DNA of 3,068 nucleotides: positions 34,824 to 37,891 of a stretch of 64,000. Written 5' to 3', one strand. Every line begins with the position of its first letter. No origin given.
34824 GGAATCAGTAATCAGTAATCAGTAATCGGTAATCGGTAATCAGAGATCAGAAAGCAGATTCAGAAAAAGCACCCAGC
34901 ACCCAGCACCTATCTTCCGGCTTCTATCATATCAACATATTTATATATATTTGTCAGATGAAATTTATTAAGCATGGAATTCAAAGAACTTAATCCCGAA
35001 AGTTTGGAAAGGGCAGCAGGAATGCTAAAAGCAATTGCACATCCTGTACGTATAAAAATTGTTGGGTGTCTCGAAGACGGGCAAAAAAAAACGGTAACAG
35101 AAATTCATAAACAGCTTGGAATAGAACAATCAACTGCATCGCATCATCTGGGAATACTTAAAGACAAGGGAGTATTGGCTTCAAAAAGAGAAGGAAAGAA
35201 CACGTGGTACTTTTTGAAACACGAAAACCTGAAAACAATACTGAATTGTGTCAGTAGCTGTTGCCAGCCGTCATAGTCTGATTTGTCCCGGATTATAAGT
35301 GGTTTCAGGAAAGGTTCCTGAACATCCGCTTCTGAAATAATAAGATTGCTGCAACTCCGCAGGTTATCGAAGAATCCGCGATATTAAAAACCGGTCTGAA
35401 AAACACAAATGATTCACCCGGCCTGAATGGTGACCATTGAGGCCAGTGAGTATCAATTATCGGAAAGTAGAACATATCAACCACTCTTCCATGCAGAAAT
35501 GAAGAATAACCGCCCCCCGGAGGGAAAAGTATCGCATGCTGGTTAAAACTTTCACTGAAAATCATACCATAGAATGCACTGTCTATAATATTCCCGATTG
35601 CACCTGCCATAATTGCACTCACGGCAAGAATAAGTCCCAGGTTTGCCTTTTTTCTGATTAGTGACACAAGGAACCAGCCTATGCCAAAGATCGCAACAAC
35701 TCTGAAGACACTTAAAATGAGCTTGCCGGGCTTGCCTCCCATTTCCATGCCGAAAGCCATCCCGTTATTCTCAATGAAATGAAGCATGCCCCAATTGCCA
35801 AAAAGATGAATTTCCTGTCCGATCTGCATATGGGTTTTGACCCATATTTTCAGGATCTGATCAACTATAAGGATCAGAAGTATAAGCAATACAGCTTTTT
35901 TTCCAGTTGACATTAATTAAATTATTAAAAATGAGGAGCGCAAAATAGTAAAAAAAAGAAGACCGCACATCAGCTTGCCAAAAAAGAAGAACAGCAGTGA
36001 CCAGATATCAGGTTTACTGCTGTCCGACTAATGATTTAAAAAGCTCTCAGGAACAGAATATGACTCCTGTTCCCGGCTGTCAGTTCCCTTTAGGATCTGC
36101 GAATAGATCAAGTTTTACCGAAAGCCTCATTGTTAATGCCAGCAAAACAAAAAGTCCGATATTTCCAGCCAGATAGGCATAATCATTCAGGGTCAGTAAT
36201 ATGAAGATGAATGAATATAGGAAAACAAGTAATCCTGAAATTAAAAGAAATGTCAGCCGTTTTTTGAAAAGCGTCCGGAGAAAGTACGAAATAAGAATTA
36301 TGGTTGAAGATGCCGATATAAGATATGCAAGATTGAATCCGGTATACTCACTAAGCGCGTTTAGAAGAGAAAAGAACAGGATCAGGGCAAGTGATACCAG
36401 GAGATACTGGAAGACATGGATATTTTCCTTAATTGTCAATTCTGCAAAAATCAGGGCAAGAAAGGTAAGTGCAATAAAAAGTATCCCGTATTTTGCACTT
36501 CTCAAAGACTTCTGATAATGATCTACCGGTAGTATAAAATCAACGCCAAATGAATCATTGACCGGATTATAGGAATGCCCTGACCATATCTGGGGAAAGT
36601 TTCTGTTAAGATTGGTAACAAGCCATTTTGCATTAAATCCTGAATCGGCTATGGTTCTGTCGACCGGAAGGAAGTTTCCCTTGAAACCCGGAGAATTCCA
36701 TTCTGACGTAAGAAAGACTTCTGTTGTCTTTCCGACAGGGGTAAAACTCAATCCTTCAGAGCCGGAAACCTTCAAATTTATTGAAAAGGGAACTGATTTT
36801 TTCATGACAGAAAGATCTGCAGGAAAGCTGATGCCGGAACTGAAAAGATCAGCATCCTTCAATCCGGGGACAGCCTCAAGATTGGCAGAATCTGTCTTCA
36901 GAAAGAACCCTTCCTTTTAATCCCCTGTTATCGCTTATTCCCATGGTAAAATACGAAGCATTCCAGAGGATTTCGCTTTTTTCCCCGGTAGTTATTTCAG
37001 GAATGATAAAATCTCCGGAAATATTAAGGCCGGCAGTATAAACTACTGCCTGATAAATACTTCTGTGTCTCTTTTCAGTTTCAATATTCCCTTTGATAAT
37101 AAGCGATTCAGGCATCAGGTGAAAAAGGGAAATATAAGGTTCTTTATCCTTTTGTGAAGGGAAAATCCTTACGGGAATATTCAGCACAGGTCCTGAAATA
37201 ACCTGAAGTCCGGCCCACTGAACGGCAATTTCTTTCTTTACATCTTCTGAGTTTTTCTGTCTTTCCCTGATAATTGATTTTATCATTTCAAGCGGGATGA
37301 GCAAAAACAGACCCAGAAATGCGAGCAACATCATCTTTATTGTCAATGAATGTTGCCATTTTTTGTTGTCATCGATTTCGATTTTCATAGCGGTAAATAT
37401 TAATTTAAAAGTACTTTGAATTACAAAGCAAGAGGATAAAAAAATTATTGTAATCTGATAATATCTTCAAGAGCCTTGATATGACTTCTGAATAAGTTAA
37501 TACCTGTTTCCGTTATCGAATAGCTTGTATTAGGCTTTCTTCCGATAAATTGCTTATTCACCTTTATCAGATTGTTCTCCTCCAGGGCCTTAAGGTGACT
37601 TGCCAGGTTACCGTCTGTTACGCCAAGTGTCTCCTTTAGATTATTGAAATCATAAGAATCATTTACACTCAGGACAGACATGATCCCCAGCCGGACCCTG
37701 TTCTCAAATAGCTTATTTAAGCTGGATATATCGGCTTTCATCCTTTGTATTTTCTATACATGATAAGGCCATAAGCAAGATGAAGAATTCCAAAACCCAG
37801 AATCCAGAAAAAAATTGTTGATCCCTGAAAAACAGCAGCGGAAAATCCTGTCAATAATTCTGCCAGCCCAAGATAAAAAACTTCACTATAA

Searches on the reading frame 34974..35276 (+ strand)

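Call 39: search_protein_families(library=pfam, proteins=[window:34974-35276:+], max_evalue=0.0001)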
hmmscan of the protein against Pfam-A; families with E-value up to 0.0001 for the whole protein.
window:34974-35276:+ (100 aa): 3 families
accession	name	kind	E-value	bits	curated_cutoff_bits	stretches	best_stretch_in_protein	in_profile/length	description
PF12840.13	HTH_20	-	6.5e-11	42.5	27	1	21-69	1-49/51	Helix-turn-helix domain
PF01022.26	HTH_5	-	7.7e-11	42.1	22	1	24-68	2-45/47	Bacterial regulatory protein, arsR family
PF09339.16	HTH_IclR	-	1.2e-05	25.4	22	0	28-69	7-49/52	IclR helix-turn-helix domain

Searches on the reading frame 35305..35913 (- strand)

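Call 39: search_protein_families(library=pfam, proteins=[window:35305-35913:-], max_evalue=0.0001)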
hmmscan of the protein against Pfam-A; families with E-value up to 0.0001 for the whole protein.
window:35305-35913:- (202 aa): 1 family
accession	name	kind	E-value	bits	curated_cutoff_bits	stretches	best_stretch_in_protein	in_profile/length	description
PF01252.23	Peptidase_A8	-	5.3e-35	121.1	25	1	10-192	1-138/142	Signal peptidase (SPase) II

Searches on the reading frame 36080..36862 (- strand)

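Call 25: search_protein_families(library=pfam, proteins=[window:36080-36862:-], max_evalue=0.001)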
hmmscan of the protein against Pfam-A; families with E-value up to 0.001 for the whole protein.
window:36080-36862:- (260 aa): 1 family
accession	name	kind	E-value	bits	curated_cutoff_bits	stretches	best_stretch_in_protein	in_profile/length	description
PF06123.17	CreD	-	9.2e-86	288.8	23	1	3-252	173-426/428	Inner membrane protein CreD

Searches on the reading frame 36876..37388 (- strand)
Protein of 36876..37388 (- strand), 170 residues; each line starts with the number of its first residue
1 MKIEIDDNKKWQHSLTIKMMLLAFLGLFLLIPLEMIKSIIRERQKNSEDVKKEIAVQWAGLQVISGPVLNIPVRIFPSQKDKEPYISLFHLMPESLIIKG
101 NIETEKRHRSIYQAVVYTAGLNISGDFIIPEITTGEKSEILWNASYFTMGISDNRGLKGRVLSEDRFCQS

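Call 25: search_protein_families(library=pfam, proteins=[window:36876-37388:-], max_evalue=0.001)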
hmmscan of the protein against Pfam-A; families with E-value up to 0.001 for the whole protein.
window:36876-37388:- (170 aa): 1 family
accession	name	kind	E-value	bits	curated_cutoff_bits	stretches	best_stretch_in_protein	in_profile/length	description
PF06123.17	CreD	-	7.6e-36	124.3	23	1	14-160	1-155/428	Inner membrane protein CreD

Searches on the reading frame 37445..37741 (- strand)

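Call 25: search_protein_families(library=pfam, proteins=[window:37445-37741:-], max_evalue=0.001)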
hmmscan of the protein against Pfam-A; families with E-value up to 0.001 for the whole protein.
window:37445-37741:- (98 aa): 5 families
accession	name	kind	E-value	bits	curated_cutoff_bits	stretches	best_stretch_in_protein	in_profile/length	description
PF13601.12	HTH_34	-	4.5e-28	97.7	27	1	16-95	1-80/80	Winged helix DNA-binding domain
PF01638.23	HxlR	-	5.8e-05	23.3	20.8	1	28-91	17-79/91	HxlR-like helix-turn-helix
PF01022.26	HTH_5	-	8.2e-05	22.9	22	1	16-60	3-46/47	Bacterial regulatory protein, arsR family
PF13412.12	HTH_24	-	0.00076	19.4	21.9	0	14-60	2-48/48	Winged helix-turn-helix DNA-binding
PF12840.13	HTH_20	-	0.00091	19.6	27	0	15-61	4-50/51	Helix-turn-helix domain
